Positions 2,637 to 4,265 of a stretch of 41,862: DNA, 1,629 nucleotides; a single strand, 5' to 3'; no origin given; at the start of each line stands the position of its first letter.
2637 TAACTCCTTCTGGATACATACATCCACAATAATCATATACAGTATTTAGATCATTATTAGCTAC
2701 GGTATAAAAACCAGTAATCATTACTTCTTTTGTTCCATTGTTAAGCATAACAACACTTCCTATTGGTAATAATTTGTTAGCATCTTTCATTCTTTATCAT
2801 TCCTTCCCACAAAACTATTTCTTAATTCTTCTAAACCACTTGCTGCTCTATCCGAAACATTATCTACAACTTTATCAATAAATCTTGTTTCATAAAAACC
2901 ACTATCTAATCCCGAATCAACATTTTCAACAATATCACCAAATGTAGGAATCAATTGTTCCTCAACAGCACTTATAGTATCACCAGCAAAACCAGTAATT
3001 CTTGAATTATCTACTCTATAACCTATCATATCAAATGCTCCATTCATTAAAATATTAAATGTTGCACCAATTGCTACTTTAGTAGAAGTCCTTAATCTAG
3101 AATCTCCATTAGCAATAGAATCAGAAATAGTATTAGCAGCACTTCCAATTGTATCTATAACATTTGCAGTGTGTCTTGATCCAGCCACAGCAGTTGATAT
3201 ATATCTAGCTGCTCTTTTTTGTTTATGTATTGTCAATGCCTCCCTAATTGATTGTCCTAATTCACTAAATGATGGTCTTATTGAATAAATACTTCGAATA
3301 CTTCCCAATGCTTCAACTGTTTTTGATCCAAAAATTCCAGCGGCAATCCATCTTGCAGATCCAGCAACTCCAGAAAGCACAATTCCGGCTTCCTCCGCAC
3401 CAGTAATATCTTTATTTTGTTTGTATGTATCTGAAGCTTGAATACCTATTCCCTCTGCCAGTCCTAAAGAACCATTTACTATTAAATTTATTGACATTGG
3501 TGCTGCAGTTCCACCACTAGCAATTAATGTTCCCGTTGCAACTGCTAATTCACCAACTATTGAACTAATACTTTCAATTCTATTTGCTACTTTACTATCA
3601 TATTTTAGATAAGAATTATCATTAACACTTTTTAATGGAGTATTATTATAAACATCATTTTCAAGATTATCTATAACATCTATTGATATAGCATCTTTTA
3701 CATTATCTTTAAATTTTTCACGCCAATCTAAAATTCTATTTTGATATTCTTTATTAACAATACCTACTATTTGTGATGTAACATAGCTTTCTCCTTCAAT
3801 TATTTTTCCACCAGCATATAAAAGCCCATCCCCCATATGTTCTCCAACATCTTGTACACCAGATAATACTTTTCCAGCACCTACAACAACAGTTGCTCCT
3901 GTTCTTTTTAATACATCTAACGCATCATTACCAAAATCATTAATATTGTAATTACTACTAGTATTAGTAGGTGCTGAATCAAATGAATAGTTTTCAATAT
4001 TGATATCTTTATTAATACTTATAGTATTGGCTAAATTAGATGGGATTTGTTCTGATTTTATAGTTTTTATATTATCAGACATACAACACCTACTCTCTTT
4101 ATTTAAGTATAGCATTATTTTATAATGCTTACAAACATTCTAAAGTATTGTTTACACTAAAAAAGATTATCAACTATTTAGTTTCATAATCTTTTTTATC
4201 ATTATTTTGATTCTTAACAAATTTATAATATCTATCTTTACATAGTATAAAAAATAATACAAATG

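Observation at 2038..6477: Self-contained five-gene operon of orphan proteins centred on a DUF4176-like protein and a glycine-zipper-rich protein: candidate undescribed toxin/effector-immunity system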

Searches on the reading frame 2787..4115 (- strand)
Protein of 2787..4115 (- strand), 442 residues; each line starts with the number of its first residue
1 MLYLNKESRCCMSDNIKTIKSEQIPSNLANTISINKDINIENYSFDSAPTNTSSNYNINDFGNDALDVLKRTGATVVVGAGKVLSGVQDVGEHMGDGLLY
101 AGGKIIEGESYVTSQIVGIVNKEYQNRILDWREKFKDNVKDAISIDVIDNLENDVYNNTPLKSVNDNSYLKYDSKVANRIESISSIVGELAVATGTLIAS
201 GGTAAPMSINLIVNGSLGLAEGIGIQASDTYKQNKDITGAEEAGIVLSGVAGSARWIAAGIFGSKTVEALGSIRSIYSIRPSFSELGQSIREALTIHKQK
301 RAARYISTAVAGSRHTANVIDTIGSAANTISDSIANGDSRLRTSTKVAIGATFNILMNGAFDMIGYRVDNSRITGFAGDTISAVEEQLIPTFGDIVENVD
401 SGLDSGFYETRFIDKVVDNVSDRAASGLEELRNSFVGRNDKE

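Call 3: search_protein_families(library=pfam, proteins=[window:2787-4115:-], max_evalue=1)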
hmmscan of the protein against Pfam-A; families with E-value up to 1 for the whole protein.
window:2787-4115:- (442 aa): 0 families

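Call 4: search_protein_families(library=ncbifam, proteins=[window:2787-4115:-], max_evalue=1)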
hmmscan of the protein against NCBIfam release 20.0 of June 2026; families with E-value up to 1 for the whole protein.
window:2787-4115:- (442 aa): 2 families
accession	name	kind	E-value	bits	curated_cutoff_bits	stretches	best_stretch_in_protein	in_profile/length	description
NF008664.0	PRK11667.1-2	equivalog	0.051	13.6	232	1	296-393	4-103/163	hypothetical protein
NF033847.1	MCP_Sipho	equivalog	0.093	11.9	75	0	289-357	343-409/549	major capsid protein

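Call 14: find_homologous_proteins(query=window:2787-4115:-)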
Query window:2787-4115:- (442 aa): 1 proteins with E <= 0.001 among 8000 candidates.
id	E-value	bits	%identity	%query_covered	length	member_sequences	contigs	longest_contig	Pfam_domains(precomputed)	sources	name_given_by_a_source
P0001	4.7e-269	910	100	98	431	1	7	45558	-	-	-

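Call 15: search_protein_families(library=phrogs, proteins=[window:2787-4115:-], max_evalue=0.1)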
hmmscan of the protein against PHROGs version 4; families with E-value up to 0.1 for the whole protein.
window:2787-4115:- (442 aa): 2 families
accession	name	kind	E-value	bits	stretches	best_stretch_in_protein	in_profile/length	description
phrog_37580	-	unknown function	0.0011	20.1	1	111-173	52-115/162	-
phrog_16775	-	unknown function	0.097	13.7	0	120-218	15-116/149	-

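Call 17: find_encoding_contigs(protein=P0001, flank=10000, max_places=10)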
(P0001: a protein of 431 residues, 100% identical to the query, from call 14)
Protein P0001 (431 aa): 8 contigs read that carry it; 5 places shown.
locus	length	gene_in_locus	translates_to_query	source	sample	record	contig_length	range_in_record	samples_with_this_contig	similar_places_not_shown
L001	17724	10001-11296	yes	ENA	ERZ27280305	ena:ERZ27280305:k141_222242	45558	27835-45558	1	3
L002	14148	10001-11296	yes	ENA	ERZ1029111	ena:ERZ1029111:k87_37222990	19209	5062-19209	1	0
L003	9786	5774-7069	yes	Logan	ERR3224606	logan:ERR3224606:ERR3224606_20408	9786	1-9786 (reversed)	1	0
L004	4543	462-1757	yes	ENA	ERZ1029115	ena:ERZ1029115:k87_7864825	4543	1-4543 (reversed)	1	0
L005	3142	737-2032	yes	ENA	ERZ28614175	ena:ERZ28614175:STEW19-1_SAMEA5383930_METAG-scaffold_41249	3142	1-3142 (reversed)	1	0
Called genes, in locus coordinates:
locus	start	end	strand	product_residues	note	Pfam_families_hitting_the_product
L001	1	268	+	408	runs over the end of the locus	PF00365:PFK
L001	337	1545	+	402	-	PF16403:Bact_surface_Ig-like (weak), PF02557:VanY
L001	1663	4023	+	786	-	PF00122:E1-E2_ATPase, PF00702:Hydrolase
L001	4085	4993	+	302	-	PF00056:Ldh_1_N, PF02866:Ldh_1_C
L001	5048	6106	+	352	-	PF26514:DUF8173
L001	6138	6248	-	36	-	-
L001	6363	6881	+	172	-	-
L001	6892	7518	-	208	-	PF03729:DUF308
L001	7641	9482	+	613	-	-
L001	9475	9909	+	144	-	-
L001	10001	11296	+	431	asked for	-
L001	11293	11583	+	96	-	PF13780:DUF4176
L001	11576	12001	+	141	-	-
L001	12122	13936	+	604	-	PF00009:GTP_EFTU, PF01926:MMR_HSR1, PF22042:EF-G_D2, PF03144:GTP_EFTU_D2, PF00679:EFG_C, PF21018:BipA_C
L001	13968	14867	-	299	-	PF17761:DUF1016_N, PF17762:HTH_ParB (weak), PF06250:YhcG_C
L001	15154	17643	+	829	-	PF07517:SecA_DEAD, PF00270:DEAD (weak), PF01043:SecA_PP_bind, PF21090:P-loop_SecA, PF07516:SecA_SW, PF02810:SEC-C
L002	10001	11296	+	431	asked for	-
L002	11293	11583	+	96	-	PF13780:DUF4176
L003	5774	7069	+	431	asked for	-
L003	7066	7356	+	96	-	PF13780:DUF4176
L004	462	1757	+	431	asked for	-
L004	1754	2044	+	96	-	PF13780:DUF4176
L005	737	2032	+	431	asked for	-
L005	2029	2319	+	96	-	PF13780:DUF4176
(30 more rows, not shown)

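Call 23: search_solved_structures(query=window:2787-4082:-, max_evalue=10)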
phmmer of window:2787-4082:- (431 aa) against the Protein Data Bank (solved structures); distinct sequences matched with E-value up to 10: 1.
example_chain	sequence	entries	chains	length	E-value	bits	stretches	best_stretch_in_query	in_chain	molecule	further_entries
2r7o_A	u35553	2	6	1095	0.43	12.8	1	97-163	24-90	RNA-dependent RNA polymerase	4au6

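Call 31: search_protein_representatives(protein=P0001)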
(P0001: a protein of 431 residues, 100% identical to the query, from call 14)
Query: 431 residues. Proteins with E-value up to 0.001 (for the whole library): 204; up to 1e-10: 124; up to 1e-30: 21. The best 150 are listed.
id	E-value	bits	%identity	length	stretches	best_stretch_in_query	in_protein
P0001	1.2e-269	910.1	100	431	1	1-431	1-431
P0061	4.1e-76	273.1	39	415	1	22-417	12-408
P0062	1.6e-66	241.4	37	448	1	18-411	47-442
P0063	1.1e-57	212.4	37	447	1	54-411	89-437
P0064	5.0e-51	190.5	37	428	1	26-399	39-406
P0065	2.0e-48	181.9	34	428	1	16-397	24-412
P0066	4.3e-47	177.5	38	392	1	33-357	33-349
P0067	1.6e-45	172.3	42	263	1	159-412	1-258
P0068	7.1e-44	166.9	32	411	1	20-407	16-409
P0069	1.4e-37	146.2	34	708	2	56-286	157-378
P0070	3.3e-37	144.9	38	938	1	54-285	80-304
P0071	7.2e-37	143.8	39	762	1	37-282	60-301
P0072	3.9e-36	141.4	40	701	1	35-279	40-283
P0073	2.0e-35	139.1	31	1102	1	3-401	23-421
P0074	4.0e-35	138.1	33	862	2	47-324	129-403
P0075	1.5e-34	136.2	34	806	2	48-354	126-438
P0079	6.9e-31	124.1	31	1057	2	53-358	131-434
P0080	9.1e-31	123.7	38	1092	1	13-267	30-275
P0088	4.2e-27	111.7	33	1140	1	53-389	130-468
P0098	4.1e-24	101.8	32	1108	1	59-345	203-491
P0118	1.2e-19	87.2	29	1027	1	58-360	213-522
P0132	1.6e-16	76.8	37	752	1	50-253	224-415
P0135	2.4e-16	76.3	38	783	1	50-221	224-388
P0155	1.9e-13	66.7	39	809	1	52-254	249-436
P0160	4.3e-13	65.6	34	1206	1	52-303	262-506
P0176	2.5e-11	59.7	35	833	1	44-221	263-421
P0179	3.1e-11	59.4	32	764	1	53-247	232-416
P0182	5.7e-11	58.6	33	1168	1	46-297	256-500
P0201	8.0e-09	51.5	33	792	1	49-247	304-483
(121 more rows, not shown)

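Call 32: search_protein_families(library=pfam, proteins=[P0069, P0070, P0071, P0072, P0073, P0074, P0075, P0079, P0080, P0088], max_evalue=0.01)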
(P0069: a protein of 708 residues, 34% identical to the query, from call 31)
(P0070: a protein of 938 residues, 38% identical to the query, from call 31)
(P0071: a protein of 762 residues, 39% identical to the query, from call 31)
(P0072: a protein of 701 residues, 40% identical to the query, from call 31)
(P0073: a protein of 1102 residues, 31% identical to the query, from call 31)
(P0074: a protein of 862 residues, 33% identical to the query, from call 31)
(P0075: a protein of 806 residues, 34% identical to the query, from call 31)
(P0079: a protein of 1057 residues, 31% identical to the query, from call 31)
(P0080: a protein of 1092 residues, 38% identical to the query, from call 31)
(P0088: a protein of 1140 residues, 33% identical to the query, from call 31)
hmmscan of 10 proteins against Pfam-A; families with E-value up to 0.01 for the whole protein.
P0069 (708 aa): 2 families
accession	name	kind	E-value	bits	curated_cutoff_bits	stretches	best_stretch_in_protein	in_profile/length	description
PF00670.27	AdoHcyase_NAD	-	0.001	19.6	27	0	90-134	6-50/162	S-adenosyl-L-homocysteine hydrolase, NAD binding domain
PF07725.18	LRR_3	-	0.004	17.3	20.2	0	90-98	12-20/20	Leucine Rich Repeat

P0070 (938 aa): 0 families

P0071 (762 aa): 1 family
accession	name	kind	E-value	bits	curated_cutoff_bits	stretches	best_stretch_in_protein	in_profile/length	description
PF03496.20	ADPrib_exo_Tox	-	1.8e-12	47.5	23.4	1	551-757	10-189/196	ADP-ribosyltransferase exoenzyme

P0072 (701 aa): 1 family
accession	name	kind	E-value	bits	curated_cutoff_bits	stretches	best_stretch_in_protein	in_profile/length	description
PF12294.13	DUF3626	-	0.00025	20.6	27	1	496-671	20-194/301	Protein of unknown function (DUF3626)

P0073 (1102 aa): 0 families

P0074 (862 aa): 0 families

P0075 (806 aa): 0 families

P0079 (1057 aa): 0 families

P0080 (1092 aa): 0 families

P0088 (1140 aa): 0 families

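Call 35: find_encoding_contigs(protein=P0061, flank=10000, max_places=3)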
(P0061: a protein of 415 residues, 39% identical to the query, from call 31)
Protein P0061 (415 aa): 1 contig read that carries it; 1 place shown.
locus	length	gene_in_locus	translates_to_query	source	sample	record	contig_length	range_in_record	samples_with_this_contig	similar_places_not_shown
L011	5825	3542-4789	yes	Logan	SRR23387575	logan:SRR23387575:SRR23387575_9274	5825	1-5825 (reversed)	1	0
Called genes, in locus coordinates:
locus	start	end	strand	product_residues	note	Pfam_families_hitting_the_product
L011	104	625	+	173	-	-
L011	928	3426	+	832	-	PF00933:Glyco_hydro_3, PF01915:Glyco_hydro_3_C (faint), PF03442:CBM_X2 (weak)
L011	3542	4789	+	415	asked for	-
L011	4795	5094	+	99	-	PF13780:DUF4176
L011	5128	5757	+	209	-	PF01520:Amidase_3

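Call 36: find_encoding_contigs(protein=P0071, flank=10000, max_places=3)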
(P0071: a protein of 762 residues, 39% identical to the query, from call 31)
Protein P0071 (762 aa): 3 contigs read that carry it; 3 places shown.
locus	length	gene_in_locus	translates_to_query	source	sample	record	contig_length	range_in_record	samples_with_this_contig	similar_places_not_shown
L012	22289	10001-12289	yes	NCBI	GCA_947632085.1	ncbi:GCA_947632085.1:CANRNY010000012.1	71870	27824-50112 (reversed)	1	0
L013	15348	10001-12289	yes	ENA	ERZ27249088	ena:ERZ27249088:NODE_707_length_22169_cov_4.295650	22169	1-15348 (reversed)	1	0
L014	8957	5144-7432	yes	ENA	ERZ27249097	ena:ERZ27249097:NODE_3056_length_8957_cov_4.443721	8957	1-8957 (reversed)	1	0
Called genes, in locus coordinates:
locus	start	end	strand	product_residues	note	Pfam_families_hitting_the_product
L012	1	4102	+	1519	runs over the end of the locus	PF01580:FtsK_SpoIIIE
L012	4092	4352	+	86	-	-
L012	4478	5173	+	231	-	-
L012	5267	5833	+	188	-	PF06013:WXG100 (faint)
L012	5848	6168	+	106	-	-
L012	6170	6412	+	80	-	-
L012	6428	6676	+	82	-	-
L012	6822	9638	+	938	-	-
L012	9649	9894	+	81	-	-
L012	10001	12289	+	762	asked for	PF03496:ADPrib_exo_Tox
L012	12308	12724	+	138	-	PF13780:DUF4176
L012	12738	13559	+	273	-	PF03747:ADP_ribosyl_GH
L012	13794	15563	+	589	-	-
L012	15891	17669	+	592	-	-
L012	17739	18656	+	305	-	PF00535:Glycos_transf_2, PF10111:Glyco_tranf_2_2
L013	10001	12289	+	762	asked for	PF03496:ADPrib_exo_Tox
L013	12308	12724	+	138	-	PF13780:DUF4176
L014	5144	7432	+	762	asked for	PF03496:ADPrib_exo_Tox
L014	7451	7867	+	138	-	PF13780:DUF4176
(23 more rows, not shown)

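Call 47: find_related_loci(query=A3, collection=genome_contigs, flank=10000)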
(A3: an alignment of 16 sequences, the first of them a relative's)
Query A3 (431 aa) in genome_contigs; peptide patterns used: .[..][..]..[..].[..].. (x = any residue, [..] = any of these).
20 stretches matched a pattern; 9 encode a relative of the query (tblastn E <= 1e-3); 7 distinct loci.
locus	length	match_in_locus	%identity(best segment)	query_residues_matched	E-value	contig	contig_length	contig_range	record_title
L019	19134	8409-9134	36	56-299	3e-43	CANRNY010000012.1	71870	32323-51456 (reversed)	MAG: uncultured Bacilli bacterium isolate Lapin-020__bin70 genome assembly, contig: Lapin-020__NODE_323_length_71870_cov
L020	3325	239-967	34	55-299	2e-41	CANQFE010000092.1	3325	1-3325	MAG: uncultured Bacilli bacterium isolate Lapin-008__bin14 genome assembly, contig: Lapin-008__NODE_24437_length_3325_co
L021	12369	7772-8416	37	47-263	2e-37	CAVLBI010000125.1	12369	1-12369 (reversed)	bacterium isolate G02633-L1_cleanbin_000017 genome assembly, contig: Spades_G02633-L1_contig_1531, whole genome shotgun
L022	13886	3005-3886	30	63-354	2e-38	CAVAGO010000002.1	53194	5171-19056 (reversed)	bacterium isolate H07602-L1_cleanbin_000025 genome assembly, contig: Spades_H07602-L1_contig_285, whole genome shotgun s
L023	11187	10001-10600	36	54-261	6e-22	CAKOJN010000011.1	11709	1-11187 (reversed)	MAG: uncultured Bacilli bacterium isolate REFINED_METABAT215_TOP10_CONTIGS_1500_ASSEMBLY_K77_MERGED__Hadza_MoBio_hadza-I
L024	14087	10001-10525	30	56-268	3e-17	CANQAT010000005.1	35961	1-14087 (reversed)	MAG: uncultured Bacilli bacterium isolate Lapin-002__bin26 genome assembly, contig: Lapin-002__NODE_1538_length_35961_co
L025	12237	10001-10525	32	58-225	3e-14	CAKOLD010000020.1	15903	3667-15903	MAG: uncultured Bacilli bacterium isolate REFINED_METABAT215_TOP10_CONTIGS_1500_ASSEMBLY_K77_MERGED__Hadza_MoBio_hadza-E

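Call 51: predict_structure(alignment_id=A1)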
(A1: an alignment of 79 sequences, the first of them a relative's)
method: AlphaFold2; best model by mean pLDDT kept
length: 431 residues; sequences in the alignment: 79
mean_pLDDT: 66.1   pTM: 0.55
mean pLDDT of the five models: 66.1, 64.1, 62.6, 60.8, 60.7
residues with pLDDT >= 90: 145; 70-90: 59; 50-70: 51; < 50: 176
segments of 3 or more residues with pLDDT < 50: 1-27, 29-42, 268-313, 333-406, 426-431
pLDDT, mean of each block of 10 residues (from residue 1): 38 40 43 44 59 86 91 92 93 91 95 97 96 94 93 94 94 89 76 62 85 95 94 91 86 79 53 40 37 40 42 54 63 46 40 36 33 35 42 37 45 54 48 33
secondary structure, 60 per line:
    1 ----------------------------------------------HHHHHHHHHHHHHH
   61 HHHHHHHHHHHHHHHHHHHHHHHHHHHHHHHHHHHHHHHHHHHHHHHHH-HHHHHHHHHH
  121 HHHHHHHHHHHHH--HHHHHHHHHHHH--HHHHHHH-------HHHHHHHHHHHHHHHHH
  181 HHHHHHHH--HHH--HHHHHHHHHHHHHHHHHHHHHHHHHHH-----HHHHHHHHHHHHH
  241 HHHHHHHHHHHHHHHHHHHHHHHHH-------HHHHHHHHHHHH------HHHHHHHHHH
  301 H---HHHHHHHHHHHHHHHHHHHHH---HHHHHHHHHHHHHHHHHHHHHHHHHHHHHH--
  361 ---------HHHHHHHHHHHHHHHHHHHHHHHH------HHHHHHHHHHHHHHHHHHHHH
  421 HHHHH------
elements in order: H47-109 H111-133 H136-147 H150-156 H164-188 H196-222 H228-265 H273-284 H291-301 H305-325 H329-358 H370-393 H400-425

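Call 55: search_protein_families(library=pfam, proteins=[L019:887-5446:+, L019:5822-6517:+, L019:6611-7177:+, L019:7192-7512:+, L019:7772-8020:+, L019:10993-11238:+, L019:14082-14903:+, L019:15138-16907:+, L021:10315-11175:+, L024:11680-12162:+], max_evalue=0.01)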
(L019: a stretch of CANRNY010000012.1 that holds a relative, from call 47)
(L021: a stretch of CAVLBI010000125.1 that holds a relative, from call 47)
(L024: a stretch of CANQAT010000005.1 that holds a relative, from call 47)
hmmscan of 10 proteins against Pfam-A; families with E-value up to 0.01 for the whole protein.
L019:887-5446:+ (1519 aa): 2 families
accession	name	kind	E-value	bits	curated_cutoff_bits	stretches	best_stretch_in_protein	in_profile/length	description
PF01580.24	FtsK_SpoIIIE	-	3e-37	128.7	24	2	666-869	5-220/221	FtsK/SpoIIIE family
PF05872.18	HerA_C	-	0.0091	15.1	22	0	696-745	15-60/502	Helicase HerA-like C-terminal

L019:5822-6517:+ (231 aa): 1 family
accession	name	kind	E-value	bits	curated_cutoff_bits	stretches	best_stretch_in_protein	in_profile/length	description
PF03036.21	Perilipin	-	0.00011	21.9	33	1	66-202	252-386/403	Perilipin family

L019:6611-7177:+ (188 aa): 4 families
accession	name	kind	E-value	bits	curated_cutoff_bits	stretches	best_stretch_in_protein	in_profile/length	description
PF06013.18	WXG100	-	1.2e-05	25.9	27.3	1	2-83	2-83/86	Proteins of 100 residues with WXG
PF11887.13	Mce4_CUP1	-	0.00054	20.1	32.6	1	29-169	49-184/222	Cholesterol uptake porter CUP1 of Mce4, putative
PF15456.11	Uds1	-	0.0047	17.6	28.8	0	7-79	48-103/123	Up-regulated During Septation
PF01544.23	CorA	-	0.0078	16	27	1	12-128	112-227/292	CorA-like Mg2+ transporter protein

L019:7192-7512:+ (106 aa): 0 families

L019:7772-8020:+ (82 aa): 0 families

L019:10993-11238:+ (81 aa): 0 families

L019:14082-14903:+ (273 aa): 1 family
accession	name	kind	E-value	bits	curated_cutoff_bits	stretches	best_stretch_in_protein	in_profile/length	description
PF03747.19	ADP_ribosyl_GH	-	1.1e-34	120.9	26.2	1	1-235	3-281/287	ADP-ribosylglycohydrolase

L019:15138-16907:+ (589 aa): 3 families
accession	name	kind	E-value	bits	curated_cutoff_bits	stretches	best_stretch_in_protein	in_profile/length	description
PF03448.22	MgtE_N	-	0.00099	20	25.9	1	379-434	33-88/102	MgtE intracellular N domain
PF14842.11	FliG_N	-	0.0032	18.5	25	0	358-405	45-92/104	FliG N-terminal domain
PF02879.22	PGM_PMM_II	-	0.0061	17.5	29.3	0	472-544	22-92/103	Phosphoglucomutase/phosphomannomutase, alpha/beta/alpha domain II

L021:10315-11175:+ (286 aa): 1 family
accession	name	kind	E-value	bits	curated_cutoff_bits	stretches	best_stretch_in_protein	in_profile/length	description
PF03747.19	ADP_ribosyl_GH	-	1.7e-33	117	26.2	1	1-240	3-281/287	ADP-ribosylglycohydrolase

L024:11680-12162:+ (160 aa): 0 families

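Call 56: fold_search(model_id=the predicted structure, library=pdb)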
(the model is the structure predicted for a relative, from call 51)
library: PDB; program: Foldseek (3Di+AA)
matches with E <= 10: 97; with E <= 0.001: 0
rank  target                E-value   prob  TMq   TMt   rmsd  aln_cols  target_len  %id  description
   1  9hdd_A                1.4e+00  0.08  0.14  0.15  24.1       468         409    8  Sla2 C-terminal region (Residues 560-968) (REND and THATCH domains) (released 2025-05-21)
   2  7shn_B                1.5e+00  0.10  0.16  0.12  25.3       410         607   10  Cryo-EM structure of oleoyl-CoA-bound human peroxisomal fatty acid transporter ABCD1 (released 2021-11-03)
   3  8qwe_A                1.7e+00  0.04  0.11  0.06  28.3       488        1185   10  Ternary complex of ReChb - crRNA - target dsDNA (released 2024-10-02)
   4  8ug5_A                1.8e+00  0.08  0.14  0.15  23.5       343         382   12  Caenorhabditis elegans Otopetrin 8 (CeOtop8) in pH 5.0 (released 2024-08-21)
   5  9ngm_A                1.8e+00  0.07  0.12  0.10  22.3       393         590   13  CryoEM structure of human ABCD3 (released 2025-12-17)
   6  9bd7_A                2.3e+00  0.07  0.14  0.12  25.3       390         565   10  PaMsbA in an open, outward conformation (released 2025-09-03)
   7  5m0j_B                2.5e+00  0.11  0.13  0.22  17.5       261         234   12  Crystal structure of the cytoplasmic complex with She2p, She3p, and the ASH1 mRNA E3-localization element (released 2017-01-18)
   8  3odn                  2.5e+00  0.06  0.13  0.14  27.9       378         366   10  The crystal structure of Drosophila Dally-Like Protein core domain (released 2011-07-27)
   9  5m0j_D                2.6e+00  0.10  0.13  0.22  17.0       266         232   12  Crystal structure of the cytoplasmic complex with She2p, She3p, and the ASH1 mRNA E3-localization element (released 2017-01-18)
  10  7yrq_B                2.9e+00  0.03  0.10  0.08  27.9       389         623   12  Cryo-EM structure of human Peroxisomal ABC Transporter ABCD1 (released 2023-03-22)
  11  8qwf_A                3.0e+00  0.03  0.12  0.06  29.6       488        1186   10  ReChb - crRNA - target dsDNA complex in the presence of collateral dsDNA (released 2024-10-02)
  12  9o53_A                3.2e+00  0.05  0.12  0.14  29.9       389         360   12  Cryo-EM structure of the human SK2-4 chimera/calmodulin channel complex bound to a small molecule inhibitor (released 2025-07-09)
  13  9lm7_B                3.2e+00  0.03  0.10  0.11  26.5       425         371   12  Crystal structrue of bvFP-Pr1-88.4 (released 2026-01-28)
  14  4bwe_D                3.3e+00  0.02  0.10  0.10  29.1       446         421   11  Crystal structure of C-terminally truncated glypican-1 after controlled dehydration to 86 percent relative humidity (released 2013-12-18)
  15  7w5a_I                3.6e+00  0.04  0.12  0.09  31.3       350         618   12  The cryo-EM structure of human pre-C*-II complex (released 2022-06-22)
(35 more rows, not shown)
